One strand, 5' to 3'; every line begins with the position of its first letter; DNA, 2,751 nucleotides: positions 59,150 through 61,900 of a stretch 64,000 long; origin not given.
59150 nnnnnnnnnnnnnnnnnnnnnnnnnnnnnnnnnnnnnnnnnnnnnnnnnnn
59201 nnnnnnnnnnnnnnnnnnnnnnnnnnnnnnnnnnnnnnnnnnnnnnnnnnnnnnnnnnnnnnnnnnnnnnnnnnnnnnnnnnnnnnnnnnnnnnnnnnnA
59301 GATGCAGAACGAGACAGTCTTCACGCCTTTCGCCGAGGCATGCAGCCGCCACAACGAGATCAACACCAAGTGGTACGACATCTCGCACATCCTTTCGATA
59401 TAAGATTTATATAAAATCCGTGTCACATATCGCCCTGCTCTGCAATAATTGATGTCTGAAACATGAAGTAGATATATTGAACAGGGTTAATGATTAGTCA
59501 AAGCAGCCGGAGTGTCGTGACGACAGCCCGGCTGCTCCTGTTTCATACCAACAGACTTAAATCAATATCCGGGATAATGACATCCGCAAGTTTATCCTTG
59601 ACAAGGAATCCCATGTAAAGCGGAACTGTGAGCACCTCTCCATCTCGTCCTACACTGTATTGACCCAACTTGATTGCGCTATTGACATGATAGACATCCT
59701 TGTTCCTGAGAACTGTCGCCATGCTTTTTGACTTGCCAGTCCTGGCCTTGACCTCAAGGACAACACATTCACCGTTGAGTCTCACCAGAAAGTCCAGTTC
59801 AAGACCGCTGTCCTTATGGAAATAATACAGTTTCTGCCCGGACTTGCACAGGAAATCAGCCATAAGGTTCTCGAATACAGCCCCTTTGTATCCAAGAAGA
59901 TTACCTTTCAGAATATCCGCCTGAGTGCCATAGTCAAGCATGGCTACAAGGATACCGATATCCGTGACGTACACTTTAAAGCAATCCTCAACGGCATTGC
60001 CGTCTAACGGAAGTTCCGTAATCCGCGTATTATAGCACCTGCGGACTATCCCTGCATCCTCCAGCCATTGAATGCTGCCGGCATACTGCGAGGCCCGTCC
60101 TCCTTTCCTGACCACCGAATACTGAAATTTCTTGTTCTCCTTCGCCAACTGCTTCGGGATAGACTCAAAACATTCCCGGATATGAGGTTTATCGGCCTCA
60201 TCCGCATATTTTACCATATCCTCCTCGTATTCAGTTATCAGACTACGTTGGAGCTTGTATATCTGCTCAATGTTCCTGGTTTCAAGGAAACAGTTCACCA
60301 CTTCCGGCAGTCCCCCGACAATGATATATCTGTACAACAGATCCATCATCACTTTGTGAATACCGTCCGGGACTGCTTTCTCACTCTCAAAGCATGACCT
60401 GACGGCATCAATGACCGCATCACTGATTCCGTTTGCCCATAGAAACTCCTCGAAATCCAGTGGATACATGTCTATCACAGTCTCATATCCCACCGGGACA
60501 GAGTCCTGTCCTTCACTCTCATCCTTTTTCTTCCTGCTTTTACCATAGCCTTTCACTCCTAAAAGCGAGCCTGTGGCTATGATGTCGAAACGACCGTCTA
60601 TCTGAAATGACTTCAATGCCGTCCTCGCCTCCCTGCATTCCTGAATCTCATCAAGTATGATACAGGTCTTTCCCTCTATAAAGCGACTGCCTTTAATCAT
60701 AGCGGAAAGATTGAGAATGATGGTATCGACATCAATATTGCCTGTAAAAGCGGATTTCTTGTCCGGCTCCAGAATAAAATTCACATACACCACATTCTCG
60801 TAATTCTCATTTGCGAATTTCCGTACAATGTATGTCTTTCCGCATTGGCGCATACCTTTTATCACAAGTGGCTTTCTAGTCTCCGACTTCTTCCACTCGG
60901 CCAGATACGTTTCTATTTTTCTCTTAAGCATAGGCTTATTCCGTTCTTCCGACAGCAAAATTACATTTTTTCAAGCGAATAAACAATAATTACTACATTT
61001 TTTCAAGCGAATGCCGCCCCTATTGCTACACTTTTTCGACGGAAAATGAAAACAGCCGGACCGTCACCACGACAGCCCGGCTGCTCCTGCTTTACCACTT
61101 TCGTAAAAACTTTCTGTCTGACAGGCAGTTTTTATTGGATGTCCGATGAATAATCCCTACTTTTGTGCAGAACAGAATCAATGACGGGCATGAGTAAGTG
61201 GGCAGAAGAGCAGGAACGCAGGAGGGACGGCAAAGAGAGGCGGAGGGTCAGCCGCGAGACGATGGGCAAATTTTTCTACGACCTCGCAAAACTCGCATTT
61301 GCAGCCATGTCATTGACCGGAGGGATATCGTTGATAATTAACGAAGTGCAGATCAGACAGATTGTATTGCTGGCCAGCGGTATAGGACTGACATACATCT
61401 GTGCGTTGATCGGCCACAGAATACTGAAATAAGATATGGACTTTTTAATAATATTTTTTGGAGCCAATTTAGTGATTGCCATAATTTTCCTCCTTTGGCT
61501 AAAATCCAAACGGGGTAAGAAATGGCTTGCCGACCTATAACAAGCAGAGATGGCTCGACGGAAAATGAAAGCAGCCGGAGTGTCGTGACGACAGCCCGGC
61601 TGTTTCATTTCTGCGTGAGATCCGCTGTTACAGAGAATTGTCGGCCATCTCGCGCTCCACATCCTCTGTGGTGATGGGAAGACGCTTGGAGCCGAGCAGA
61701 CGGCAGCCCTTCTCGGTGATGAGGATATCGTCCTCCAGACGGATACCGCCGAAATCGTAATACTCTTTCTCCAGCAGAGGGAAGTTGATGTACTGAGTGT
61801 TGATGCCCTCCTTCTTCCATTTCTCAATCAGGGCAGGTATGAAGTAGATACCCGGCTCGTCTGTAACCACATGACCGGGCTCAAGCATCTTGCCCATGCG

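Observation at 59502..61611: Three direct copies of a structured hairpin bracket an AAA/DUF4143 ATPase and a pair of tiny membrane ORFs (cassette-like layout)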

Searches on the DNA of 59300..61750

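Call 57: search_rna_families(source=window, start=59300, end=61750, threshold=evalue, max_evalue=1)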
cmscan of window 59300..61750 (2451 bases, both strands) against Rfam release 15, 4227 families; matches with E-value up to 1: 0.
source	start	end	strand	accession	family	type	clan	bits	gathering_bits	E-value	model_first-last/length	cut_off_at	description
